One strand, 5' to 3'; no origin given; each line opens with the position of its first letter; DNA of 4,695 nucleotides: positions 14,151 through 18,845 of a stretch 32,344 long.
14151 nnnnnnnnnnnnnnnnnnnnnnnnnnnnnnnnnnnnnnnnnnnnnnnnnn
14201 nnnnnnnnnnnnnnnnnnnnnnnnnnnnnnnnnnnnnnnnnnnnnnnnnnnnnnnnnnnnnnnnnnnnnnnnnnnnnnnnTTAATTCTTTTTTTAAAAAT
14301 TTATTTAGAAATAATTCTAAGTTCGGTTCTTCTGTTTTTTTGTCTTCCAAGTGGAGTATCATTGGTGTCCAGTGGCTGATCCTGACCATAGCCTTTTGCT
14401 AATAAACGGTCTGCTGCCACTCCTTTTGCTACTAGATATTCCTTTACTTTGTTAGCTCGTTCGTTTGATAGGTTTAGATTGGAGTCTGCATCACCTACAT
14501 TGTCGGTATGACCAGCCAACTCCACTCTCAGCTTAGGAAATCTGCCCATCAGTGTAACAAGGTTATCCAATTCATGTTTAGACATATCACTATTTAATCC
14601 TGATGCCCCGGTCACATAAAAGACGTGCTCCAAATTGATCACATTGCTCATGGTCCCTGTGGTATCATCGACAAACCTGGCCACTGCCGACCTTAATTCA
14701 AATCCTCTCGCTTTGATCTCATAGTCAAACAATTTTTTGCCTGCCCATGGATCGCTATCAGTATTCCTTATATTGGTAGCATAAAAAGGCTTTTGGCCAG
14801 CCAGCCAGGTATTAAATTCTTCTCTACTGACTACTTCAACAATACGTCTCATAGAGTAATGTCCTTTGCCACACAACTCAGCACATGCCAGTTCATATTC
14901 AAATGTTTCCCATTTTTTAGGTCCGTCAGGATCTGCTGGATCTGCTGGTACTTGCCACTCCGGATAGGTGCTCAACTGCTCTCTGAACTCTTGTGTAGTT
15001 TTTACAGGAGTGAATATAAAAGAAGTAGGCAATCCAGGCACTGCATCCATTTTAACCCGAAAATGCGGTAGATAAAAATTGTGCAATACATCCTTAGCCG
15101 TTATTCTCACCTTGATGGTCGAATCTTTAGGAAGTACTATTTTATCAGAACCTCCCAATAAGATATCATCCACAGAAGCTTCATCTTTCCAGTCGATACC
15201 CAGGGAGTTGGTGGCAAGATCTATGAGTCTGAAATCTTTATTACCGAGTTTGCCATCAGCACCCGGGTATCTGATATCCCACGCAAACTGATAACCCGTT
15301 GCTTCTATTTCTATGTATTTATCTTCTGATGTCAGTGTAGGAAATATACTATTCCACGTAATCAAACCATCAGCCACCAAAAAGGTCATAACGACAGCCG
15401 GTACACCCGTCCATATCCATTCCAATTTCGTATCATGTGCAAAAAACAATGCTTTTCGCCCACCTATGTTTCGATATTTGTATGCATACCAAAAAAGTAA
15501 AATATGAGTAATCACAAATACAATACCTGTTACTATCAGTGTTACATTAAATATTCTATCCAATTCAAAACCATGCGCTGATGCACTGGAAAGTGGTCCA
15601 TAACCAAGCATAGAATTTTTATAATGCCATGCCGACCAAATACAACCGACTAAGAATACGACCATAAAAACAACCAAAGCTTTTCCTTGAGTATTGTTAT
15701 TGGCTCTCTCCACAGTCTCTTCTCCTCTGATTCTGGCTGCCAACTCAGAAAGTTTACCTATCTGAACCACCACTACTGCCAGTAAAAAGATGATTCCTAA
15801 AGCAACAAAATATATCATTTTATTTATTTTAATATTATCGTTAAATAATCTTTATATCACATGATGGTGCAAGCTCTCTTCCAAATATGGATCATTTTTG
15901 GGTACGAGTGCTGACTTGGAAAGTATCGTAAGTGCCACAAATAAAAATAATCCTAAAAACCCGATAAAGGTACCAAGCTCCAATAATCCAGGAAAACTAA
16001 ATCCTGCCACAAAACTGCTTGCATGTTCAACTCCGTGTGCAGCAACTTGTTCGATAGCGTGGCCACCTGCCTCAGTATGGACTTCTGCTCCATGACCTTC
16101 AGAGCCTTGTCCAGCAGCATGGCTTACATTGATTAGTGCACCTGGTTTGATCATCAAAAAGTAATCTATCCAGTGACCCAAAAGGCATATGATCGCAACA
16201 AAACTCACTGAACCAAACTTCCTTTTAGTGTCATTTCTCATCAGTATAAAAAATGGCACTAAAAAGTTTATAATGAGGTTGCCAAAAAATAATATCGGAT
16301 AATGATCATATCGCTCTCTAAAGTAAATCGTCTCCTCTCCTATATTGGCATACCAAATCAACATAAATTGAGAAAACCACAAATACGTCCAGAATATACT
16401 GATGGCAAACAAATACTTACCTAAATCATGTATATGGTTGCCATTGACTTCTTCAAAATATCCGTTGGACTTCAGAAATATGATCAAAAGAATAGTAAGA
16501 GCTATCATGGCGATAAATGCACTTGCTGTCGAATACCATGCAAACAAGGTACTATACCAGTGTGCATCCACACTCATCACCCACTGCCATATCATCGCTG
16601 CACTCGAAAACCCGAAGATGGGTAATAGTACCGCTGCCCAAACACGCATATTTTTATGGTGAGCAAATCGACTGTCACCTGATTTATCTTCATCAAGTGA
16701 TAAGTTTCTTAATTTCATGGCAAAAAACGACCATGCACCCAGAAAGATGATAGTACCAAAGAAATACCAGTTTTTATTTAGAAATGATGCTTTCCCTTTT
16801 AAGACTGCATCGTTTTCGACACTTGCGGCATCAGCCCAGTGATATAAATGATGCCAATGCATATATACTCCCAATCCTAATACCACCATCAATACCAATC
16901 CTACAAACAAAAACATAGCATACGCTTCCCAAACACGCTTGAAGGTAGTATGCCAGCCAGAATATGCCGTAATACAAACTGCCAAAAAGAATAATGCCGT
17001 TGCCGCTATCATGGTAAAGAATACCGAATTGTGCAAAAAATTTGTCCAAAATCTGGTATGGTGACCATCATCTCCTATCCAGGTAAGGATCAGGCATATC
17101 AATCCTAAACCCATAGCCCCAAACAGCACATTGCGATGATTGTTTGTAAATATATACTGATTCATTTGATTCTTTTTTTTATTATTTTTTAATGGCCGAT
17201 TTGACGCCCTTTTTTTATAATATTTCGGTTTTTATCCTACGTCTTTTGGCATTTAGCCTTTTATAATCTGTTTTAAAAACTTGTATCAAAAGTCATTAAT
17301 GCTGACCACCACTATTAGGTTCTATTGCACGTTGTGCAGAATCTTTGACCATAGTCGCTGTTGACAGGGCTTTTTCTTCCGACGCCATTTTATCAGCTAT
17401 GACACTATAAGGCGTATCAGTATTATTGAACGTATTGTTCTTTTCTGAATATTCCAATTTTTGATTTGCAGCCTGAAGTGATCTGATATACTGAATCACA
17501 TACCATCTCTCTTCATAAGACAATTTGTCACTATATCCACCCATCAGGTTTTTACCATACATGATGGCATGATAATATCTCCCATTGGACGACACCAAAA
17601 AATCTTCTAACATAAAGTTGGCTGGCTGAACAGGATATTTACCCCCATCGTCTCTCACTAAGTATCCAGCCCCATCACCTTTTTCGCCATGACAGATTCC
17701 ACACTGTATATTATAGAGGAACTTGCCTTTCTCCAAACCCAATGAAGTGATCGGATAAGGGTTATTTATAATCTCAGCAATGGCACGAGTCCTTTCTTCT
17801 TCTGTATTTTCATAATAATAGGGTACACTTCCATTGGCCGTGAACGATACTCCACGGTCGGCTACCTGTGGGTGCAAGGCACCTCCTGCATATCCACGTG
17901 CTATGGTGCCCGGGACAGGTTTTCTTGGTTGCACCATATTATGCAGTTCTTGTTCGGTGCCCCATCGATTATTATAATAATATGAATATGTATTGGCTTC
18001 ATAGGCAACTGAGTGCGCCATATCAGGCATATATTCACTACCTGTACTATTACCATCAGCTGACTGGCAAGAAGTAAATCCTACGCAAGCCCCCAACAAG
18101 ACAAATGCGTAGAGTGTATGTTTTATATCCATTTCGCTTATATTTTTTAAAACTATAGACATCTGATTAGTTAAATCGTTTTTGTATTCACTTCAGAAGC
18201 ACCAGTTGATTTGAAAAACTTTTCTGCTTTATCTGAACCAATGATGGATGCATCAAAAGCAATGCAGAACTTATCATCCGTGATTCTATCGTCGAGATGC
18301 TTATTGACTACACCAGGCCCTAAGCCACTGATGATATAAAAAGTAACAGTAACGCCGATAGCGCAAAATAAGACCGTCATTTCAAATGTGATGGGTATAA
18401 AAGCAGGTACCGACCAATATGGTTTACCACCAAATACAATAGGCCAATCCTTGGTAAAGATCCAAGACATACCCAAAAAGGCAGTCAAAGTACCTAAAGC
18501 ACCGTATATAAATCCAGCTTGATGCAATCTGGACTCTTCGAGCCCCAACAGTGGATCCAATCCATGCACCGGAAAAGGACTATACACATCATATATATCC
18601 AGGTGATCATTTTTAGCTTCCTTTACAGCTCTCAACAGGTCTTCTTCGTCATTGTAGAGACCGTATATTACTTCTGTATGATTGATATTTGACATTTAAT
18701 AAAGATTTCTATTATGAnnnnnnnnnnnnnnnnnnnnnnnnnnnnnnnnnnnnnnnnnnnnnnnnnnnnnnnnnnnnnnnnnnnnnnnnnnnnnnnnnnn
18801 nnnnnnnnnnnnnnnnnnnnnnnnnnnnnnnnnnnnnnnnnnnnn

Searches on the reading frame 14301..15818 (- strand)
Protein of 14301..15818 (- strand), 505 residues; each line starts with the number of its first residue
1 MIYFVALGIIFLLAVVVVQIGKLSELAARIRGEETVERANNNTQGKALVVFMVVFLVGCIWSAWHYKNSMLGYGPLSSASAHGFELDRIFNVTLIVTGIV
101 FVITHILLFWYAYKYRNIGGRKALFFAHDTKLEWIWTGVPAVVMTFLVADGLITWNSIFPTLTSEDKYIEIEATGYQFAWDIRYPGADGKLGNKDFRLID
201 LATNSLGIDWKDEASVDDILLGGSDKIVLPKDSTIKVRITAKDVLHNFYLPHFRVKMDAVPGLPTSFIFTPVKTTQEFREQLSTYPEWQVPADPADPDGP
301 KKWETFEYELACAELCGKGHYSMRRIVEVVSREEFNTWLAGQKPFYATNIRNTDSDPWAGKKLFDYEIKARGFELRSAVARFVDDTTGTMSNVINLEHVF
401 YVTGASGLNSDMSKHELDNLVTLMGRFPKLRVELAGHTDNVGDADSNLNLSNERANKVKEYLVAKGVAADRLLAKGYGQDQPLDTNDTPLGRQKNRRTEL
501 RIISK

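Call 64: search_protein_families(library=pfam, proteins=[window:14301-15818:-], max_evalue=0.00001)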
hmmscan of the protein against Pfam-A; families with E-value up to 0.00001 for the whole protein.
window:14301-15818:- (505 aa): 3 families
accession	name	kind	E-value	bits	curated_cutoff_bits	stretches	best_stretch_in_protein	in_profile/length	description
PF00691.25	OmpA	-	3.2e-19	69.5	27.2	1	406-496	7-98/98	OmpA family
PF00116.26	COX2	-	6.5e-13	49.1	22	1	171-263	3-84/120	Cytochrome C oxidase subunit II, periplasmic domain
PF02790.20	COX2_TM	-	5.1e-06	27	22.8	1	78-147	11-81/88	Cytochrome C oxidase subunit II, transmembrane domain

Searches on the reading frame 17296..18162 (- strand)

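Call 64: search_protein_families(library=pfam, proteins=[window:17296-18162:-], max_evalue=0.00001)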
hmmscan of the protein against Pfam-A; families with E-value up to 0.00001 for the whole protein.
window:17296-18162:- (288 aa): 2 families
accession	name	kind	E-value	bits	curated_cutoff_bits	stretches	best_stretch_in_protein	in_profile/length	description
PF13442.11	Cytochrome_CBB3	-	1.9e-07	31.7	27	1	144-226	4-68/68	Cytochrome C oxidase, cbb3-type, subunit III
PF00034.26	Cytochrom_C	-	1.9e-06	29.5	21.3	0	144-229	2-89/90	Cytochrome c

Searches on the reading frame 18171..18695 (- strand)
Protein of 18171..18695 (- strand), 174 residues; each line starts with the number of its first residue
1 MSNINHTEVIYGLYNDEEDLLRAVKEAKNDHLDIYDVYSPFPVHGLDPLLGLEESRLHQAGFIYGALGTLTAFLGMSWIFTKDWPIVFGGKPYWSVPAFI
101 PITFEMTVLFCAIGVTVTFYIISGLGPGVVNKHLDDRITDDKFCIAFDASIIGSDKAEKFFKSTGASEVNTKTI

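Call 64: search_protein_families(library=pfam, proteins=[window:18171-18695:-], max_evalue=0.00001)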
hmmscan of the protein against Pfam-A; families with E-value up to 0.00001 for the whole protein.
window:18171-18695:- (174 aa): 1 family
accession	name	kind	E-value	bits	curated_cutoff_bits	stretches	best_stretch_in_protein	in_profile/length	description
PF11821.13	ActD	-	4.8e-54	183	25.7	1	9-170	2-169/170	Alternative complex III, ActD subunit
